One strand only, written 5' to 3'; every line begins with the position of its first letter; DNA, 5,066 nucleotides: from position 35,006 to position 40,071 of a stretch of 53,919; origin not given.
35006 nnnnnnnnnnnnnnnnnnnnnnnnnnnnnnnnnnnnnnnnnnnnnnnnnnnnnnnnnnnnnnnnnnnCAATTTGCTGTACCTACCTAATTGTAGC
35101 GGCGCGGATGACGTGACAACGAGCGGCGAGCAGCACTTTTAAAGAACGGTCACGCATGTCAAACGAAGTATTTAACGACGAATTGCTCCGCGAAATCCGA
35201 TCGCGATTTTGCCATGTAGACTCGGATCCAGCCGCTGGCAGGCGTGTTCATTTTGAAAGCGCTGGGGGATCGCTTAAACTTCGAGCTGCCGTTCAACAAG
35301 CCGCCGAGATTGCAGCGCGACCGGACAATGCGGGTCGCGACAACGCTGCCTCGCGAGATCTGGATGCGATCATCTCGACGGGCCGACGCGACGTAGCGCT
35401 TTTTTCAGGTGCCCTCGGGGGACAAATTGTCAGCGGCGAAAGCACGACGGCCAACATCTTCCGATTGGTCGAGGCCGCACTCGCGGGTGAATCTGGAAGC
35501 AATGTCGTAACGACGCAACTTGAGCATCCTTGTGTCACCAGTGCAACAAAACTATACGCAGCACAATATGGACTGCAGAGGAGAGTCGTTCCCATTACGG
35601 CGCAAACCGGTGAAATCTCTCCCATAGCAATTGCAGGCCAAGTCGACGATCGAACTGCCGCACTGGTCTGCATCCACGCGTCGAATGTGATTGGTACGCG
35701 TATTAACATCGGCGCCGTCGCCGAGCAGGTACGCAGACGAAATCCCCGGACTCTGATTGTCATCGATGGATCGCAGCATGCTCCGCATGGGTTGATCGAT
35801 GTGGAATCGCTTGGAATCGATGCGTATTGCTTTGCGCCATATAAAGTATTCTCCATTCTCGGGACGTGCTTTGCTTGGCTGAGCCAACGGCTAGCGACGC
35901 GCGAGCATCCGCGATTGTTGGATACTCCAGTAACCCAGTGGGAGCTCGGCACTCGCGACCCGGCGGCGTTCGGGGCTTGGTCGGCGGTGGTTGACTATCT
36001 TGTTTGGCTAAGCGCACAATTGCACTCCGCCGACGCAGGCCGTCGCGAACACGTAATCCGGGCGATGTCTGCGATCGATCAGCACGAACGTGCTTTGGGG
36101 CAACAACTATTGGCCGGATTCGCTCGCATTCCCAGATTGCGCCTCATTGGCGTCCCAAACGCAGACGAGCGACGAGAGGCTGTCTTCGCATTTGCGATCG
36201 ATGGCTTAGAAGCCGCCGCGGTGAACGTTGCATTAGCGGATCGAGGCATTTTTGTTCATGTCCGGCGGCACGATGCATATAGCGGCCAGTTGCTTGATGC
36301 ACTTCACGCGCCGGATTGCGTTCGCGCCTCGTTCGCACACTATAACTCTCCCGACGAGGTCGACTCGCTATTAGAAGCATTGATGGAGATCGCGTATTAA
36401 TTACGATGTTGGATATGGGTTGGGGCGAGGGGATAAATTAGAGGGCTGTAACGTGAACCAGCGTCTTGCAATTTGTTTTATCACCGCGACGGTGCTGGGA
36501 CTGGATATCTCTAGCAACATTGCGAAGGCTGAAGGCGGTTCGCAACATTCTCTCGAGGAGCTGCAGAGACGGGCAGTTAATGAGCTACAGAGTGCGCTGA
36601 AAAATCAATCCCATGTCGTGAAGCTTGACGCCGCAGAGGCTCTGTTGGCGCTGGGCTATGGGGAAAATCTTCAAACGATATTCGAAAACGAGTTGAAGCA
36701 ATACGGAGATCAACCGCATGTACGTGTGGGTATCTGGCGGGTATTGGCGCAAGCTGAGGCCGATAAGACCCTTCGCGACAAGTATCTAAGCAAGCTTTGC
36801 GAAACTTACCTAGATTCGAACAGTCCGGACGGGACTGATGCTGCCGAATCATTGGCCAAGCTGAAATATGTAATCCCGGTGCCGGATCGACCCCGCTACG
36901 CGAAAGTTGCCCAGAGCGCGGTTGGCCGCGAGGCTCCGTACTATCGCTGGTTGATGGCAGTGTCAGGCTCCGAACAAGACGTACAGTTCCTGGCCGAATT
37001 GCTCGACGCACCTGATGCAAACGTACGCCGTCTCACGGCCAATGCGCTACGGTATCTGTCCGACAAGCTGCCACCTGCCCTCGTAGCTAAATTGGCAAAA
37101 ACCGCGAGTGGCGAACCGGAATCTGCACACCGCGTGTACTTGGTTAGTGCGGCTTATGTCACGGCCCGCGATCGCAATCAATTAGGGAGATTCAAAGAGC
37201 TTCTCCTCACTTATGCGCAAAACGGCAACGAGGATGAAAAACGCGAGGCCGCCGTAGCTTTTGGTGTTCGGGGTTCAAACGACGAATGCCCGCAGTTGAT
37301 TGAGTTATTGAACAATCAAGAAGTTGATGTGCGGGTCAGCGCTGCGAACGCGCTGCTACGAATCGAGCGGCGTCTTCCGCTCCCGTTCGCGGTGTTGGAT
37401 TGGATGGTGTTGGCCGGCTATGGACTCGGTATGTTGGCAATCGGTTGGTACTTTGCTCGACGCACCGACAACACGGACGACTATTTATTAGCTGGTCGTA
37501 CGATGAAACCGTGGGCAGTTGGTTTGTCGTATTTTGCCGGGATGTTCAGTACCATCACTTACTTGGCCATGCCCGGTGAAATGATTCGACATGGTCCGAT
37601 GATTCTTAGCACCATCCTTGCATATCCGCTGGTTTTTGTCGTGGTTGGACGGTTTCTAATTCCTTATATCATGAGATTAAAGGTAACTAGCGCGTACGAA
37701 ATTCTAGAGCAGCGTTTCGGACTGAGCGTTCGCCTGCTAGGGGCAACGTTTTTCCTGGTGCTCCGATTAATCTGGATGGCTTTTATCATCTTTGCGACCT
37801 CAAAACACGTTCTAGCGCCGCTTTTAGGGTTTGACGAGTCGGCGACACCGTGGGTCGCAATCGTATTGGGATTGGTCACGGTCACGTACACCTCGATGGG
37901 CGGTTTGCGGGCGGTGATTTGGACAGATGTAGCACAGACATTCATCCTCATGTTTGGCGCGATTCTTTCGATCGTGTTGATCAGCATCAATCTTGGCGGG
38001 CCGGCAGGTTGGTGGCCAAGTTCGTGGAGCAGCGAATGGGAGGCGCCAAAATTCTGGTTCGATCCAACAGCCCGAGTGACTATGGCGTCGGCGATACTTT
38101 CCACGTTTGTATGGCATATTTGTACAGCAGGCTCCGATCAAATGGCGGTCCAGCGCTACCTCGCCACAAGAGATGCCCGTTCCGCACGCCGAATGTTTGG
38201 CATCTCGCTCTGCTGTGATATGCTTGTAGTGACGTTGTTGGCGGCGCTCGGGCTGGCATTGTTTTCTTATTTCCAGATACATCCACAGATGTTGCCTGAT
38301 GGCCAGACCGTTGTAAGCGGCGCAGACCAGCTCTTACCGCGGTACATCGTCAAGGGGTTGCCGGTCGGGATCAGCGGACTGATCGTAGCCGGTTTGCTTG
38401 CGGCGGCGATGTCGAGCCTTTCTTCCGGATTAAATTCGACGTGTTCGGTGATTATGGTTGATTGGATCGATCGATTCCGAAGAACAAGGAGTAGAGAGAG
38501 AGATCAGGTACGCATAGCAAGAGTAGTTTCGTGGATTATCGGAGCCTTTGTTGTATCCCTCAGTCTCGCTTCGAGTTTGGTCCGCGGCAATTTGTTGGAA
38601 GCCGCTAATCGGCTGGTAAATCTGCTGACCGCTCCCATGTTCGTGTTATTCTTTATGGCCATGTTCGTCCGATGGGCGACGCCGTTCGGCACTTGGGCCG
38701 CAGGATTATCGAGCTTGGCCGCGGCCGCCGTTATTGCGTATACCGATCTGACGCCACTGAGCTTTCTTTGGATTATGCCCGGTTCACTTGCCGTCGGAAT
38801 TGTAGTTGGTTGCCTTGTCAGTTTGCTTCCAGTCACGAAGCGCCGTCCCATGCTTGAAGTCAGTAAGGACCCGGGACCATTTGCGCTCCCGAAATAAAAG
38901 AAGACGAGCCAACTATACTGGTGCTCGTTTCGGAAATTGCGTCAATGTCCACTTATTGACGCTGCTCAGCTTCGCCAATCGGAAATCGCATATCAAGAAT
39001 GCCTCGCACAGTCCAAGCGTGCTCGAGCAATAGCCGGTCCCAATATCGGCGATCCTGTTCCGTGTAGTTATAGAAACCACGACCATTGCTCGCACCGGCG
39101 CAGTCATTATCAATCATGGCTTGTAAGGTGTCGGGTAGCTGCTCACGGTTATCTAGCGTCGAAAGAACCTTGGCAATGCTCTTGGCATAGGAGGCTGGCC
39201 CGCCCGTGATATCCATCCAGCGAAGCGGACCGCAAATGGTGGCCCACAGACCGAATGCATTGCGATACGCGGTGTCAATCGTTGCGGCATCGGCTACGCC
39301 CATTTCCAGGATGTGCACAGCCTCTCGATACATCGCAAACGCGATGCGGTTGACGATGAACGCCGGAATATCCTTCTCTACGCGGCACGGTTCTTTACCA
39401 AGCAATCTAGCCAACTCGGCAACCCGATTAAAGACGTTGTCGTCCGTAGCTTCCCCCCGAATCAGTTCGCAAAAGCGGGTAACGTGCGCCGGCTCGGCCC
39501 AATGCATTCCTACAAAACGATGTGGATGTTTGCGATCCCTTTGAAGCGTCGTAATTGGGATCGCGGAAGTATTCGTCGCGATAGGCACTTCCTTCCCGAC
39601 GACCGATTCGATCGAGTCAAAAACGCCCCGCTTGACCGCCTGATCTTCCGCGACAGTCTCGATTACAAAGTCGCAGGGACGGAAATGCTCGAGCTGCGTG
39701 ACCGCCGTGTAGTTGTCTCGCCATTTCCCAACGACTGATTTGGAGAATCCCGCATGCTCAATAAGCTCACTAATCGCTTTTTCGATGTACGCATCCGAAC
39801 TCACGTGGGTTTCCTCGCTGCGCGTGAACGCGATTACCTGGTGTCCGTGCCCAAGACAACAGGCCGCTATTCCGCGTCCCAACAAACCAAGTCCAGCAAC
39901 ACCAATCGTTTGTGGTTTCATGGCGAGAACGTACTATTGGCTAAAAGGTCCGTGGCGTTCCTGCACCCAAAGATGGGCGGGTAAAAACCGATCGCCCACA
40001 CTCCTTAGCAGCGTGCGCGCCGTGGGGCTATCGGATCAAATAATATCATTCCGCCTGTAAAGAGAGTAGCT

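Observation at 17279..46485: Five paralogues of one unassigned exported beta-propeller/beta-sandwich family in 30 kb, three heading catabolic blocks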

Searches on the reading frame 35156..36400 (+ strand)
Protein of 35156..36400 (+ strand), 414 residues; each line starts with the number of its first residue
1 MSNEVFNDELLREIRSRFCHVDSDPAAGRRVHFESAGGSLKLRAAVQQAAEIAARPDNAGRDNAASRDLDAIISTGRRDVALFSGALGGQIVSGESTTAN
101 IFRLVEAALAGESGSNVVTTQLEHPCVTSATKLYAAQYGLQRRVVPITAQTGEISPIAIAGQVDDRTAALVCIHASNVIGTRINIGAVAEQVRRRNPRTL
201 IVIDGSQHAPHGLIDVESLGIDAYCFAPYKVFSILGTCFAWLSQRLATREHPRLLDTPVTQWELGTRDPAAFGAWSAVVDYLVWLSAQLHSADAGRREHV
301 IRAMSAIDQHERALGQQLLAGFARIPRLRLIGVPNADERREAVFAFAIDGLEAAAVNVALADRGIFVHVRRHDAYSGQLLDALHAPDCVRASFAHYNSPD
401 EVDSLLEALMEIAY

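Call 16: search_protein_families(library=pfam, proteins=[window:35156-36400:+], max_evalue=0.001)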
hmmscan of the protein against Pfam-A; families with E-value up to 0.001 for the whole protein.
window:35156-36400:+ (414 aa): 1 family
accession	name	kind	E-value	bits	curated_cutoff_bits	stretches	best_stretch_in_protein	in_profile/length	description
PF00266.25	Aminotran_5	-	6.7e-36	124.5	21.5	1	33-405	3-371/371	Aminotransferase class-V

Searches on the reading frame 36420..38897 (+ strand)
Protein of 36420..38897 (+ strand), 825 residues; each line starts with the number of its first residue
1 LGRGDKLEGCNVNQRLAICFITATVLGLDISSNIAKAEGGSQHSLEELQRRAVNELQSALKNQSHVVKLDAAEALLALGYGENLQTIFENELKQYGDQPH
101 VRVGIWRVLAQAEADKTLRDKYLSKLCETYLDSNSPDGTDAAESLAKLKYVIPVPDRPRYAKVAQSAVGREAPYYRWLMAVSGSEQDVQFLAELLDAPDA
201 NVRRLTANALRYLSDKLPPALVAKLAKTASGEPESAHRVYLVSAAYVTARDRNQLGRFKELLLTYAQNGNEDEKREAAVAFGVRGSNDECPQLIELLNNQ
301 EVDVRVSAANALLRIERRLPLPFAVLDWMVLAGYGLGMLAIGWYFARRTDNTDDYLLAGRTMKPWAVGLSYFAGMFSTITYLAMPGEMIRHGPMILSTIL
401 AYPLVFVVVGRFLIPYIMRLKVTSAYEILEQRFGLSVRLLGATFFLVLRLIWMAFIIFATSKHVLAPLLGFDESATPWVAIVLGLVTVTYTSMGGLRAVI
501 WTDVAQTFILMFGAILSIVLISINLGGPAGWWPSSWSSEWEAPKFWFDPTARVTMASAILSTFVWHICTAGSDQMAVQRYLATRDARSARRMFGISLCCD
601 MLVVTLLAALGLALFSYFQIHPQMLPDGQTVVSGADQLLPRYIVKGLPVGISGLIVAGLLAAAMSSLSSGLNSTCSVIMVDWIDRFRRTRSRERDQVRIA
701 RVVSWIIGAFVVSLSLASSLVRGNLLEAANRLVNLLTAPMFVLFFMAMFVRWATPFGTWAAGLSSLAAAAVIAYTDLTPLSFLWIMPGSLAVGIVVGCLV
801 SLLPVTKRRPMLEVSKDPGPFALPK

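Call 16: search_protein_families(library=pfam, proteins=[window:36420-38897:+], max_evalue=0.001)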
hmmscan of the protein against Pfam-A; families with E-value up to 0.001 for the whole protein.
window:36420-38897:+ (825 aa): 3 families
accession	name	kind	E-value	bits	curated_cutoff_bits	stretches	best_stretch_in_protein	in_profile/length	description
PF00474.23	SSF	-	1.1e-36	127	22.8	1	355-760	1-401/406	Sodium:solute symporter family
PF13646.12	HEAT_2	-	1.1e-07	32.4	27.7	0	262-315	4-58/88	HEAT repeats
PF02985.28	HEAT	-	3.5e-05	24.1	23.5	0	291-315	3-27/31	HEAT repeat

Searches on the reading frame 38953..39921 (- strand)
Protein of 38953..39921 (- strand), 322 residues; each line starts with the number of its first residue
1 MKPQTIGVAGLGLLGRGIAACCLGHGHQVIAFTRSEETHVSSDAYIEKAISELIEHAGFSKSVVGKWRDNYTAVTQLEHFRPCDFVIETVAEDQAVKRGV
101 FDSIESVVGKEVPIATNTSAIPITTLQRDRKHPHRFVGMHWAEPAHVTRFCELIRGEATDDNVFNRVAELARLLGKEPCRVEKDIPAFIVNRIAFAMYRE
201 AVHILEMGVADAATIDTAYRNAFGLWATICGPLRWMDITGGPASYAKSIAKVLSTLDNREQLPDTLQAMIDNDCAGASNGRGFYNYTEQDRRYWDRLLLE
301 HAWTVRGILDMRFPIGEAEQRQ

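Call 16: search_protein_families(library=pfam, proteins=[window:38953-39921:-], max_evalue=0.001)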
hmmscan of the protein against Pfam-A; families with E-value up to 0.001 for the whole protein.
window:38953-39921:- (322 aa): 3 families
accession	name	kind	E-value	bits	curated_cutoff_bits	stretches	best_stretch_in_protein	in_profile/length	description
PF02737.24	3HCDH_N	-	9.7e-44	149.9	22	1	5-184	1-179/180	3-hydroxyacyl-CoA dehydrogenase, NAD binding domain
PF00725.27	3HCDH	-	3.5e-15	56.7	22.1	1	188-286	2-97/97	3-hydroxyacyl-CoA dehydrogenase, C-terminal domain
PF03446.21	NAD_binding_2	-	0.00015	22.2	21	1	5-102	1-75/161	NAD binding domain of 6-phosphogluconate dehydrogenase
